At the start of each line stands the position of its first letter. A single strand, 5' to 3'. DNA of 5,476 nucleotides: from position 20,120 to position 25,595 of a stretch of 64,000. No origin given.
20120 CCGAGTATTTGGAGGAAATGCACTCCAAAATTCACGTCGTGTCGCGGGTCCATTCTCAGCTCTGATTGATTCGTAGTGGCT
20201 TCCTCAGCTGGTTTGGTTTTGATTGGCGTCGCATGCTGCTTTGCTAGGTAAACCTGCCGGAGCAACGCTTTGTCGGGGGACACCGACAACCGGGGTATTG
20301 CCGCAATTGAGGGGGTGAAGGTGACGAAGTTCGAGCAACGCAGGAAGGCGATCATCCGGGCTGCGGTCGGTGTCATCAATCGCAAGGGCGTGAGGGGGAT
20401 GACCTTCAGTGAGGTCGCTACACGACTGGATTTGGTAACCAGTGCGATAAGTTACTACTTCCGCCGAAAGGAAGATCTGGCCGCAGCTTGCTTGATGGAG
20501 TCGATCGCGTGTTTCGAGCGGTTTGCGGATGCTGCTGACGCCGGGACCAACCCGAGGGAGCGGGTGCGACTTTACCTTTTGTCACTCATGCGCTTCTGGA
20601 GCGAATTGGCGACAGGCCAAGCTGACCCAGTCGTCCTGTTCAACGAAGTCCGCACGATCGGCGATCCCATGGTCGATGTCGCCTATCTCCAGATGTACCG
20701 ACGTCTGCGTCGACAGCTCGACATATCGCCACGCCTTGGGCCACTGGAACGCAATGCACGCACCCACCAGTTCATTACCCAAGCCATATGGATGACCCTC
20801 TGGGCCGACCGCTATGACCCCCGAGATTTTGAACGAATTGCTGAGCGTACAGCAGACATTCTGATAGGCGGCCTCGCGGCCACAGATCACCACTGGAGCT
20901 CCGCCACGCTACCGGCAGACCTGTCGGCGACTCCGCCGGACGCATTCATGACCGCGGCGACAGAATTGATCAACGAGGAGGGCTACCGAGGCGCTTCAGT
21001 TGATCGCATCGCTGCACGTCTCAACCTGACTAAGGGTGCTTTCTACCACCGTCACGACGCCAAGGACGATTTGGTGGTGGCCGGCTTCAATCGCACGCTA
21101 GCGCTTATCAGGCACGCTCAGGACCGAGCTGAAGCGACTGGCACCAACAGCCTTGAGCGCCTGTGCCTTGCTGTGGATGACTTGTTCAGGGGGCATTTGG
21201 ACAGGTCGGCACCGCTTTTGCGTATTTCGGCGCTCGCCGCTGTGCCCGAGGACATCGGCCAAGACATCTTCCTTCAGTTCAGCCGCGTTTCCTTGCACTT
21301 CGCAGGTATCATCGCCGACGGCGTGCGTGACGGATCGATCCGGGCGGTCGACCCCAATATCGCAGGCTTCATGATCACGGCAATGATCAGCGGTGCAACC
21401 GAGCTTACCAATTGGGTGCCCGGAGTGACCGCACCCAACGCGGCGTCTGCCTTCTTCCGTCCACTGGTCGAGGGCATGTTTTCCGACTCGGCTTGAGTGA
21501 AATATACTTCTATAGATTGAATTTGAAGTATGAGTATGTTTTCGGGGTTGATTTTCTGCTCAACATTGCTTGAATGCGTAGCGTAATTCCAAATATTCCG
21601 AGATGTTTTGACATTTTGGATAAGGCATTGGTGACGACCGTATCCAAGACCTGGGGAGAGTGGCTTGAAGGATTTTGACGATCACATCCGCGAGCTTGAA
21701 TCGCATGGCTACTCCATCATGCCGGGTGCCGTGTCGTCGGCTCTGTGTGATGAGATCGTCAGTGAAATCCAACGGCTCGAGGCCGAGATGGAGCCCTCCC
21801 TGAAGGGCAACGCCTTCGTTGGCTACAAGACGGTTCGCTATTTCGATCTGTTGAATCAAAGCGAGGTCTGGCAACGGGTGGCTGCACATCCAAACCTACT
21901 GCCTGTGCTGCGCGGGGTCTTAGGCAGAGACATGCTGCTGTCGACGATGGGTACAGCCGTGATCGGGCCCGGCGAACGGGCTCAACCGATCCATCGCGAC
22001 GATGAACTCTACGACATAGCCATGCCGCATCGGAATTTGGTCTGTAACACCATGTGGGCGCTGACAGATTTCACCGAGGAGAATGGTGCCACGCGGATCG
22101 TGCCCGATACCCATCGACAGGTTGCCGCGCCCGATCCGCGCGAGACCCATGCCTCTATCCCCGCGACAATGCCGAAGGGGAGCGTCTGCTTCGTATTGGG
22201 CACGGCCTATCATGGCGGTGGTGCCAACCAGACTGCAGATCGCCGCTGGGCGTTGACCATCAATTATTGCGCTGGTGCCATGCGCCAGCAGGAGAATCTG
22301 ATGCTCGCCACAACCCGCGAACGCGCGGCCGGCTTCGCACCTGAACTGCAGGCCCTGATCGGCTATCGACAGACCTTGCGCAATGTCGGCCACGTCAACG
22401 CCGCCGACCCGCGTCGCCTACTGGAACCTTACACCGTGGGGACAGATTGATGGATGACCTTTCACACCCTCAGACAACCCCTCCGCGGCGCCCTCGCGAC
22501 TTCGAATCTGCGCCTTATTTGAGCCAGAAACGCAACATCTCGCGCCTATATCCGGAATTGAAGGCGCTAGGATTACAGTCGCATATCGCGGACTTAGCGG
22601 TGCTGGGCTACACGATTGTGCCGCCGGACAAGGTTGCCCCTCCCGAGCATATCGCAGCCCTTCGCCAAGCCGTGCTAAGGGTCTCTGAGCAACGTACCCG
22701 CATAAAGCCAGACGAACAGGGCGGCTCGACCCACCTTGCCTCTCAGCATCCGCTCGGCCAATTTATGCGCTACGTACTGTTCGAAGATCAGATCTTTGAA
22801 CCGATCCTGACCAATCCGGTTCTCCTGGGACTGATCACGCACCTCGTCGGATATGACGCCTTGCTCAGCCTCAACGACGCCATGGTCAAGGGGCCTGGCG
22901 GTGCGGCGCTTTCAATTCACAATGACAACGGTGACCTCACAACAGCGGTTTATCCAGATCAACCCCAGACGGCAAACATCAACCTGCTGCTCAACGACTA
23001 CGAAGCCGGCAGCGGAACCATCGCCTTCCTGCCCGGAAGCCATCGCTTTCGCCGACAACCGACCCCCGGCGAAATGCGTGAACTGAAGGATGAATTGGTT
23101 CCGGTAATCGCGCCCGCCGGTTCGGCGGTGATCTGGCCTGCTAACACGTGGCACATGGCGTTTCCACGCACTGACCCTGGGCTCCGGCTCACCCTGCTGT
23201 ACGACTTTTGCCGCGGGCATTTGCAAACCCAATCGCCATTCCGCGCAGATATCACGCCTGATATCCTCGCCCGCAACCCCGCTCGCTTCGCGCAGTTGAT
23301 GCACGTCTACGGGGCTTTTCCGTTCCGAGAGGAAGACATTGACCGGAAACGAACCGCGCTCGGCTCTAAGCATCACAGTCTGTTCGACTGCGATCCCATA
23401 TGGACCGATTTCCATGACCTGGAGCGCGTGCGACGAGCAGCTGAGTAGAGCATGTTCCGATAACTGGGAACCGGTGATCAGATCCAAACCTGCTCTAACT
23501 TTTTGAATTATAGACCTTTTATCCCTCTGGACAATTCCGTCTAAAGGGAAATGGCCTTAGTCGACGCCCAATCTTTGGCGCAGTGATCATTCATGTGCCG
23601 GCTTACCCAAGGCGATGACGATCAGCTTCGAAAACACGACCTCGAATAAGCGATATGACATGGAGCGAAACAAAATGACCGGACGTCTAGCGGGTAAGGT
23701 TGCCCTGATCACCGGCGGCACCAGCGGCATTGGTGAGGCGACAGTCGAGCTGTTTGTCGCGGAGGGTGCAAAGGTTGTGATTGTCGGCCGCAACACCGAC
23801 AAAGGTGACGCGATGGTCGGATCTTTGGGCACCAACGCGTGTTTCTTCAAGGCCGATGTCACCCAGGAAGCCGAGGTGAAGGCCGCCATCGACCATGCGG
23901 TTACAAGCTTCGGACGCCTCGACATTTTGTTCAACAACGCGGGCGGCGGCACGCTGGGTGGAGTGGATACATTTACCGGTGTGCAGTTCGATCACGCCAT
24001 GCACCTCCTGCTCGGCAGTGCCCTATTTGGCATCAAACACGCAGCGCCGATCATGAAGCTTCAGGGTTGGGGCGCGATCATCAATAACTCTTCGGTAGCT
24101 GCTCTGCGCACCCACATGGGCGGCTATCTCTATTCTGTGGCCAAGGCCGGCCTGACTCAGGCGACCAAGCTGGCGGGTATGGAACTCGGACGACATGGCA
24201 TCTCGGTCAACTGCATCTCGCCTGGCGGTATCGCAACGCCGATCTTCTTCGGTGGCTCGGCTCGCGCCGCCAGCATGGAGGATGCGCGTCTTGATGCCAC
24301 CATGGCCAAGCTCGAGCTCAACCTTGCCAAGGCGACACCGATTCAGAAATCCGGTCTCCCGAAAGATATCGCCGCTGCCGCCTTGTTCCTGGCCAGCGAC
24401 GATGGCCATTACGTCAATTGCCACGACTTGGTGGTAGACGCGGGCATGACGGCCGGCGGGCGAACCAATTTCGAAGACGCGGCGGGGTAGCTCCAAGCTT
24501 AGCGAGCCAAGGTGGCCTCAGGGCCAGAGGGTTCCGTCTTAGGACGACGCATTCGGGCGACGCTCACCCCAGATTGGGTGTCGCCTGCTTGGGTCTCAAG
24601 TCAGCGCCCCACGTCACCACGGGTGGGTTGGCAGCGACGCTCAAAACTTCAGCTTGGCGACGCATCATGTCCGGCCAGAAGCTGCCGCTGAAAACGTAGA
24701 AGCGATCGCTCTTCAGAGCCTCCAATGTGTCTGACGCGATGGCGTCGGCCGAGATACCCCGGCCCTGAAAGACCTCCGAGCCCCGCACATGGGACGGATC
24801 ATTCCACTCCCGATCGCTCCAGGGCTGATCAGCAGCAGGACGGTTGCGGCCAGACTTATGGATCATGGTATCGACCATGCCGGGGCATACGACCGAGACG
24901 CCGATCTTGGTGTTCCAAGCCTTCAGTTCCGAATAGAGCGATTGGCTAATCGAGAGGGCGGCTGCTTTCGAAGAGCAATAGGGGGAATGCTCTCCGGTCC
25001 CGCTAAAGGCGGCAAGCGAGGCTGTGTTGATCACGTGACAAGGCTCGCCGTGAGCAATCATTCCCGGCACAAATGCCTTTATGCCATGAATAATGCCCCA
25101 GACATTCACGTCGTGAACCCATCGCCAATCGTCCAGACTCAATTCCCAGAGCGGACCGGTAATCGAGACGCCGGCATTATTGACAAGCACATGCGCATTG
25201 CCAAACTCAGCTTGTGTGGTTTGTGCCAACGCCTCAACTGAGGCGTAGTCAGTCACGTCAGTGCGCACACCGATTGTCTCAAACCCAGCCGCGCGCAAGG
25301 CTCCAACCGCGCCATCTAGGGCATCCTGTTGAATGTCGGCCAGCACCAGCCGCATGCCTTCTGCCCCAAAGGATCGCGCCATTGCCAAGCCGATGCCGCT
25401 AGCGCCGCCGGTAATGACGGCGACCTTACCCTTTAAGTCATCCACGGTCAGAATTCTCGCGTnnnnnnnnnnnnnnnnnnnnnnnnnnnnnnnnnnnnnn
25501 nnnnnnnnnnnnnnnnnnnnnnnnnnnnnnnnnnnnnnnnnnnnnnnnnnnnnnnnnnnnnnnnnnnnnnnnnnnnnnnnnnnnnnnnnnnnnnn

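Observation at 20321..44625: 24-kb catabolic island for an unknown substrate, bracketed by two paralogous tandem-TetR regulators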

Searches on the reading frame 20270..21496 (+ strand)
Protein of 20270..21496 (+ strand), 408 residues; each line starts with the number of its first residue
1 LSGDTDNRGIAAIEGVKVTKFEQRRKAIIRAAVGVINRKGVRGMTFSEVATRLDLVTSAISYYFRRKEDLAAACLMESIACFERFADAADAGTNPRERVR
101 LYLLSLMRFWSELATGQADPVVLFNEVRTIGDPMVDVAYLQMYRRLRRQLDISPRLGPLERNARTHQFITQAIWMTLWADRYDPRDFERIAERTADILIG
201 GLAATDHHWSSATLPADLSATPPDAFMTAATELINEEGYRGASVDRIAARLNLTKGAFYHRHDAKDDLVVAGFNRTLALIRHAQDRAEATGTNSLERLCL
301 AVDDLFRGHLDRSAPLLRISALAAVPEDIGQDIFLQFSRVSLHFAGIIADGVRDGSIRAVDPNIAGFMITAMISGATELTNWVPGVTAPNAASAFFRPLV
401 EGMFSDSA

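Call 3: search_protein_families(library=pfam, proteins=[window:20270-21496:+])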
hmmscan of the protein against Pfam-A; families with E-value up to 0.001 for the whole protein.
window:20270-21496:+ (408 aa): 2 families
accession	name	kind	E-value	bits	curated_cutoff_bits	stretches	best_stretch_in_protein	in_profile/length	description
PF00440.29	TetR_N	-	3.7e-22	78.3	24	2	228-271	3-46/47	Bacterial regulatory proteins, tetR family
PF17932.6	TetR_C_24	-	2.4e-07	31.4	26.4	1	293-376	3-87/114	Tetracyclin repressor-like, C-terminal domain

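Call 5: search_protein_families(library=ncbifam, proteins=[window:20270-21496:+], max_evalue=0.00001)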
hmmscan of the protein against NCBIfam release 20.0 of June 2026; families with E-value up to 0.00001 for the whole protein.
window:20270-21496:+ (408 aa): 16 families
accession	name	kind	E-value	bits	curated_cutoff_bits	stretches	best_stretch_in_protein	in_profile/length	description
NF041196.1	ScbR_bind_reg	equivalog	4.2e-19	69.5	150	2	226-307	11-92/191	ScbR family autoregulator-binding transcription factor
TIGR03384.1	betaine_BetI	equivalog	4.9e-17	62.2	201.3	1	22-100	7-86/189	choline-binding transcriptional repressor BetI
NF001978.0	PRK00767.1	equivalog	6.9e-16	58.6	118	1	18-100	4-88/197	transcriptional regulator BetI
NF053878.1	FATransRegFadRBac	equivalog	2.8e-13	50.1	200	1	226-383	8-165/190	fatty acid metabolism transcriptional regulator FadR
TIGR03613.1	RutR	equivalog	5.6e-12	45.9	368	0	21-82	6-67/202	pyrimidine utilization regulatory protein R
NF037937.1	septum_RefZ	equivalog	1.1e-09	38.5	180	0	25-77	1-53/195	forespore capture DNA-binding protein RefZ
NF000040.3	Tn10_TetC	equivalog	2.8e-09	37.4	425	1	227-281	19-73/197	tetracyline resistance-associated transcriptional repressor TetC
NF011584.0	PRK15008.1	equivalog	4e-09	36.6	230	0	17-82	12-77/212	HTH-type transcriptional regulator RutR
NF051852.1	efflux_TF_MtrR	exception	4.6e-09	36.4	280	0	225-294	14-84/205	multidrug efflux system transcriptional repressor MtrR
NF011572.0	PRK14996.1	equivalog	2.4e-08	34.1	144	0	22-103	7-85/192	TetR family transcriptional regulator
NF053731.1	TransRegFasRMycb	equivalog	2.5e-08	34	330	0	226-306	16-96/199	HTH-type transcriptional activator FasR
NF033703.1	transcr_KstR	equivalog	3.1e-08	33.4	280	0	228-306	14-92/185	cholesterol catabolism transcriptional regulator KstR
NF050111.1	TransRegSACE7040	equivalog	2.4e-07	30.9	250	0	225-311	5-87/186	SACE_7040 family transcriptional regulator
NF051457.1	acryl_TF_AcuR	equivalog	2.4e-07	30.3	247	0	225-268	21-64/204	acrylate utilization transcriptional regulator AcuR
NF010319.1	PRK13756.1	equivalog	1.6e-06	28.1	265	0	25-73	4-52/199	tetracycline resistance transcriptional repressor TetR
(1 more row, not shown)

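Call 25: search_solved_structures(query=window:20270-21496:+, max_evalue=0.001)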
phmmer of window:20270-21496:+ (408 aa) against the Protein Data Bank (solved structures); distinct sequences matched with E-value up to 0.001: 37.
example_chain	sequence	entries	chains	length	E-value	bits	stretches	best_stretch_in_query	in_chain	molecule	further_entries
3dcf_A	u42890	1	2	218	1.1e-07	34.4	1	23-201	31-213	transcriptional regulator of the TetR/AcrR family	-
2eh3_A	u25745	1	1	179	7.1e-07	31.7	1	227-296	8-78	Transcriptional regulator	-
6srn_A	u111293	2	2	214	1.4e-06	30.8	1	226-373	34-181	TetR family transcriptional regulator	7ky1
3vpr_A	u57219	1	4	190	2.7e-06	29.8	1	221-377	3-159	Transcriptional regulator, TetR family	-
3f1b_A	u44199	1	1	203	4.2e-06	29.2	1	23-109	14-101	TetR-like transcriptional regulator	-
3iuv_A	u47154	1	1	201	4.3e-06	29.1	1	23-100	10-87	uncharacterized TetR family protein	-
3hta_A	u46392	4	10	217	4.5e-06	29.1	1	23-100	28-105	EbrA repressor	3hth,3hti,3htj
8sv6_A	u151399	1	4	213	7.8e-06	28.3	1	216-371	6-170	Fatty acid metabolism regulator protein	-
8svd_A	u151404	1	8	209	1e-05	27.9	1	216-371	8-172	DarR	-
8sua_A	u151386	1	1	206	1.5e-05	27.3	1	221-373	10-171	DarR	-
2iai_A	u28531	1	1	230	1.6e-05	27.2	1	220-378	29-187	Putative transcriptional regulator SCO3833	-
3dew_A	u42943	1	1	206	2.3e-05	26.7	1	25-103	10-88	Transcriptional regulator, TetR family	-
3qbm_A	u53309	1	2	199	2.4e-05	26.6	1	228-381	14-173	TetR transcriptional regulator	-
3crj_A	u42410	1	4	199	2.5e-05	26.6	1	223-376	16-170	Transcription regulator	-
5k7f_A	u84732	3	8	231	2.7e-05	26.5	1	225-372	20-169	Transcriptional regulator, TetR family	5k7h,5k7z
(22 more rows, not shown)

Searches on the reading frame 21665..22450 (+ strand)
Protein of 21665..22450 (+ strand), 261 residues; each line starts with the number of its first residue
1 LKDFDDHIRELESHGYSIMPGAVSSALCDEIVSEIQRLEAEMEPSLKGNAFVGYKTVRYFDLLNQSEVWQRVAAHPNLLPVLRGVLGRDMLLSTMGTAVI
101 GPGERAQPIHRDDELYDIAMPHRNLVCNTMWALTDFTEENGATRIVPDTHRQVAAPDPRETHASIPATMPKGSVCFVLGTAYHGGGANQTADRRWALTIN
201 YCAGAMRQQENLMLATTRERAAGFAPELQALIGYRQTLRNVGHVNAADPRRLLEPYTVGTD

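Call 3: search_protein_families(library=pfam, proteins=[window:21665-22450:+])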
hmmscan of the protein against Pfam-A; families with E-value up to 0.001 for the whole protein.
window:21665-22450:+ (261 aa): 1 family
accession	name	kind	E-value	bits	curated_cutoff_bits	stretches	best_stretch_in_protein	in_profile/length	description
PF05721.19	PhyH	-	7.2e-28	98.8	22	1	12-194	2-211/213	Phytanoyl-CoA dioxygenase (PhyH)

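Call 5: search_protein_families(library=ncbifam, proteins=[window:21665-22450:+], max_evalue=0.00001)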
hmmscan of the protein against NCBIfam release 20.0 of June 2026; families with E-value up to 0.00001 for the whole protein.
window:21665-22450:+ (261 aa): 0 families

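Call 15: search_solved_structures(query=window:21665-22450:+, max_evalue=0.001)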
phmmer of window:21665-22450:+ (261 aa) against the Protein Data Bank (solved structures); distinct sequences matched with E-value up to 0.001: 45.
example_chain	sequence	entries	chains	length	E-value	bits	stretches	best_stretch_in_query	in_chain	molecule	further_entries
8zyb_E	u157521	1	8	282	1.4e-16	64.2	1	5-238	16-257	DhiD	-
7vbq_A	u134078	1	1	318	1.5e-16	64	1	95-236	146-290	Fe(II)/(alpha)ketoglutarate-dependent dioxygenase TlxJ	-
9osa_A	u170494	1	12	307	1.6e-16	63.9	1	89-253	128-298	Dioxygenase swnH1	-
7eyw_C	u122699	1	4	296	1.3e-14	57.7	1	52-236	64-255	2-oxoglutarate/Fe(II)-dependent dioxygenase SptF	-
7eyu_B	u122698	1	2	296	1.4e-14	57.6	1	52-236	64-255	2-oxoglutarate/Fe(II)-dependent dioxygenase SptF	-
7fcb_C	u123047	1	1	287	1.5e-14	57.5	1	49-236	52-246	2-oxoglutarate/Fe(II)-dependent dioxygenase SptF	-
7eyr_C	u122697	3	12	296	1.6e-14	57.4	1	52-236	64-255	2-oxoglutarate/Fe(II)-dependent dioxygenase SptF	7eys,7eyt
5m0t_A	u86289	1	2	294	3e-14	56.5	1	79-236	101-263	Alpha-ketoglutarate-dependent non-heme iron oxygenase EasH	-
5ybp_A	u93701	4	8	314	3.4e-14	56.4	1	100-240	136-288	PrhA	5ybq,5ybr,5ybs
5ybm_A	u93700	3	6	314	4.2e-14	56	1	100-240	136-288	PrhA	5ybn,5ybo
5ybt_A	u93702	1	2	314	6.3e-14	55.4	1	100-240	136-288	PrhA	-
5ybl_A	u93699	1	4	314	3.4e-13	53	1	99-239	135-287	Multifunctional dioxygenase ausE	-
9otb_A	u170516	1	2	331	4.2e-13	52.7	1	89-254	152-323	Dioxygenase swnH2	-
9les_A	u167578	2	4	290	8.1e-12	48.5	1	89-251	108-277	Verruculogen synthase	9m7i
9ler_A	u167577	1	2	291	8.2e-12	48.5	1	89-251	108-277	Verruculogen synthase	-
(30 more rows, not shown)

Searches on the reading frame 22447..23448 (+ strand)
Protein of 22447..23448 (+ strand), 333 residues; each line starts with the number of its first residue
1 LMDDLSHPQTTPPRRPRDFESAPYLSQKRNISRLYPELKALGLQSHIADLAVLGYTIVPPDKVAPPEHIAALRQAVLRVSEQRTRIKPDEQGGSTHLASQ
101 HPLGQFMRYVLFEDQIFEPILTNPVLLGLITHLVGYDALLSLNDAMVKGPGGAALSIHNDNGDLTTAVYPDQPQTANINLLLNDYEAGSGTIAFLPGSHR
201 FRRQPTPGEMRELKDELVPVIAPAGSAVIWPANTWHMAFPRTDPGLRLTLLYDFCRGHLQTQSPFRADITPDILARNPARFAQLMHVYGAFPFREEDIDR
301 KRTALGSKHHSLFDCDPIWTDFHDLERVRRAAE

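Call 3: search_protein_families(library=pfam, proteins=[window:22447-23448:+])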
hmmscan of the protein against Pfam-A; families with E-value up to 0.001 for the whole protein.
window:22447-23448:+ (333 aa): 1 family
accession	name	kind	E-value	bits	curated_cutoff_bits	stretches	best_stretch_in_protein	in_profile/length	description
PF05721.19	PhyH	-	9.2e-14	52.7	22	1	54-242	5-206/213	Phytanoyl-CoA dioxygenase (PhyH)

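Call 5: search_protein_families(library=ncbifam, proteins=[window:22447-23448:+], max_evalue=0.00001)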
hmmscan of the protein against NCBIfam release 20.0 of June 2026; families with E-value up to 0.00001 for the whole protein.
window:22447-23448:+ (333 aa): 1 family
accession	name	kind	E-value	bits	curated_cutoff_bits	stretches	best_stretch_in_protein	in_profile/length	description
TIGR04436.1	SpoChoClust_3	subfamily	2e-06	27.2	200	1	114-254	68-200/300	putative 2OG-Fe(II) oxygenase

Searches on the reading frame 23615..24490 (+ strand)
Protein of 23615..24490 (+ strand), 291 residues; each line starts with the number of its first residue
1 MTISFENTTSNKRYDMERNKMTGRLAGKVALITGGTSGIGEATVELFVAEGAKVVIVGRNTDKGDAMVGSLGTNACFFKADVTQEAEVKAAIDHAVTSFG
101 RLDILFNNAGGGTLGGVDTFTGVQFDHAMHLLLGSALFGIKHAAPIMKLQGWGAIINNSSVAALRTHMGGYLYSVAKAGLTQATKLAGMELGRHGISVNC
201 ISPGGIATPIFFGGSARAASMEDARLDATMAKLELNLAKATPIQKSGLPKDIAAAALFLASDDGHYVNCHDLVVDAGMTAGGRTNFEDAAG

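Call 3: search_protein_families(library=pfam, proteins=[window:23615-24490:+])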
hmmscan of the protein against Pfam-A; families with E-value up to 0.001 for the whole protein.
window:23615-24490:+ (291 aa): 4 families
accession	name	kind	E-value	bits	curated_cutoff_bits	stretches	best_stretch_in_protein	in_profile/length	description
PF13561.12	adh_short_C2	-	5.6e-51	173.8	27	1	37-279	6-236/236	Enoyl-(Acyl carrier protein) reductase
PF00106.31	adh_short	-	1.5e-46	158.8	26.6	1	28-210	1-186/195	short chain dehydrogenase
PF08659.16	KR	-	2.4e-08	34.6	22.6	1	30-199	3-174/180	KR domain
PF01370.27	Epimerase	-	0.00031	20.7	20.9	1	30-94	1-62/240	NAD dependent epimerase/dehydratase family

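Call 5: search_protein_families(library=ncbifam, proteins=[window:23615-24490:+], max_evalue=0.00001)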
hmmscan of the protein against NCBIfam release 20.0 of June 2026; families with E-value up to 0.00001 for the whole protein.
window:23615-24490:+ (291 aa): 221 families (the best 25 are shown)
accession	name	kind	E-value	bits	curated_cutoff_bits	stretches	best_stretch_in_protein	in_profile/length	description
NF005559.1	PRK07231.1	subfamily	1.7e-55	188.3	215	1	24-279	1-248/249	glucose 1-dehydrogenase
NF004791.0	PRK06138.1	equivalog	6.7e-50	169.7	312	1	24-280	2-251/252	SDR family oxidoreductase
NF052558.1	MBtsdlDhBudC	equivalog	1.4e-49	168.9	270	1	26-280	2-243/250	meso-2,3-butanediol dehydrogenase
NF004818.0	PRK06172.1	equivalog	6.2e-49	166.6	336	1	21-280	1-252/253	SDR family oxidoreductase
NF009093.0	PRK12429.1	subfamily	1e-47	162.6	258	1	25-280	3-258/259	3-hydroxybutyrate dehydrogenase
NF004198.0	PRK05653.1-3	equivalog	4.1e-47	160.7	296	1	24-278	4-246/248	3-oxoacyl-ACP reductase FabG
NF004203.0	PRK05653.2-4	subfamily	3.5e-46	157.7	313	1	24-277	3-255/260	3-oxoacyl-ACP reductase FabG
NF005472.0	PRK07067.1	equivalog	6.8e-46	156.9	338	1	24-277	3-253/257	L-iditol 2-dehydrogenase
NF005075.0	PRK06500.1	equivalog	8.7e-46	156.3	336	1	24-279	3-247/249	SDR family oxidoreductase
NF005473.0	PRK07069.1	equivalog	1.1e-44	152.9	339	1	20-280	3-261/262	SDR family oxidoreductase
NF052562.1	RADHDNL4305835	equivalog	1.5e-44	152.4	400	1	21-280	1-251/252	NADP-dependent (R)-specific alcohol dehydrogenase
NF005469.0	PRK07063.1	equivalog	2.9e-44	151.5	306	1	21-279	1-255/260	SDR family oxidoreductase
TIGR01963.1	PHB_DH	subfamily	4.6e-44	150.6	307.05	1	28-280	2-254/255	3-hydroxybutyrate dehydrogenase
NF006121.0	PRK08265.1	subfamily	6.9e-44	150.3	294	1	23-282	3-249/263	short chain dehydrogenase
NF053702.1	TrHdxCHCADhChcB1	equivalog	8.2e-44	149.8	400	1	24-282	1-244/250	trans-4-hydroxycyclohexanecarboxylate dehydrogenase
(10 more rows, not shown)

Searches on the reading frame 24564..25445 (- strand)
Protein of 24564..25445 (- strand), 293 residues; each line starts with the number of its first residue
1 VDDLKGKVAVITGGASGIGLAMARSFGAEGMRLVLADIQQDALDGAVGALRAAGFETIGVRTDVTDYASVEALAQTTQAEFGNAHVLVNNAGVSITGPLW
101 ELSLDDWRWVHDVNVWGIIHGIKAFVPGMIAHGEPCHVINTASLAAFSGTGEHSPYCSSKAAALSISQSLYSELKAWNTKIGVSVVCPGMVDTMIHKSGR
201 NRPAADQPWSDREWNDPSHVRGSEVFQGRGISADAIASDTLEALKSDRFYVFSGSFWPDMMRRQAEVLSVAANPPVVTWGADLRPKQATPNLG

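Call 3: search_protein_families(library=pfam, proteins=[window:24564-25445:-])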
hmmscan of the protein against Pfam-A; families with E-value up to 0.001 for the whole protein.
window:24564-25445:- (293 aa): 3 families
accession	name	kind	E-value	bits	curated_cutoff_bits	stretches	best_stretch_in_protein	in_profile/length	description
PF00106.31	adh_short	-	2.7e-48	164.5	26.6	1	7-199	1-190/195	short chain dehydrogenase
PF13561.12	adh_short_C2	-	4.6e-36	125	27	1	15-210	3-195/236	Enoyl-(Acyl carrier protein) reductase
PF08659.16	KR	-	1.5e-10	41.7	22.6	1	10-161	4-154/180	KR domain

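Call 5: search_protein_families(library=ncbifam, proteins=[window:24564-25445:-], max_evalue=0.00001)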
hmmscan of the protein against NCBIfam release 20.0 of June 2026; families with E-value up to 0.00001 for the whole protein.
window:24564-25445:- (293 aa): 211 families (the best 25 are shown)
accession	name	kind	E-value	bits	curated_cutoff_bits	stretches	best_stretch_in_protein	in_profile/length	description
NF004843.0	PRK06194.1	equivalog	1.4e-88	297.1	308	1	1-274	1-275/295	hypothetical protein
NF004514.1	PRK05855.1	equivalog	6.7e-59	199.9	455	1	3-248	310-547/578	SDR family oxidoreductase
NF004529.0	PRK05876.1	equivalog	6.6e-51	173.4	338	1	1-263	1-256/275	short chain dehydrogenase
NF045814.1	HdxpentlteDhPtlF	equivalog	1.2e-50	172.6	450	1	11-197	1-187/247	1-deoxy-11-beta-hydroxypentalenate dehydrogenase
NF004196.0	PRK05650.1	equivalog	2.1e-50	171.3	297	1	9-203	5-196/272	SDR family oxidoreductase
NF005881.0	PRK07832.1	equivalog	1.1e-47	162.6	296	1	2-253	5-247/287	SDR family oxidoreductase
NF005559.1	PRK07231.1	subfamily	8.6e-45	153.2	215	1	4-198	2-193/249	glucose 1-dehydrogenase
NF005495.0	PRK07109.1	subfamily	1.9e-42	145.7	264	1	3-202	5-203/334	SDR family oxidoreductase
NF005878.0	PRK07825.1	subfamily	6.7e-42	143.7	287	1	2-195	5-191/278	short chain dehydrogenase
NF004791.0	PRK06138.1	equivalog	1.1e-41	142.8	312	1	3-200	2-195/252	SDR family oxidoreductase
NF004526.0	PRK05872.1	subfamily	2.8e-41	141.6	276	1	2-197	6-196/297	short-chain dehydrogenase/reductase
NF004818.0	PRK06172.1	equivalog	1.7e-40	139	336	1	3-197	4-196/253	SDR family oxidoreductase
NF004825.0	PRK06181.1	equivalog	4.6e-40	137.6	215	1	1-200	1-197/268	SDR family oxidoreductase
NF005472.0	PRK07067.1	equivalog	4.3e-39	134.6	338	1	3-196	3-191/257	L-iditol 2-dehydrogenase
NF009093.0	PRK12429.1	subfamily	4.8e-39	134.2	258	1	4-195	3-191/259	3-hydroxybutyrate dehydrogenase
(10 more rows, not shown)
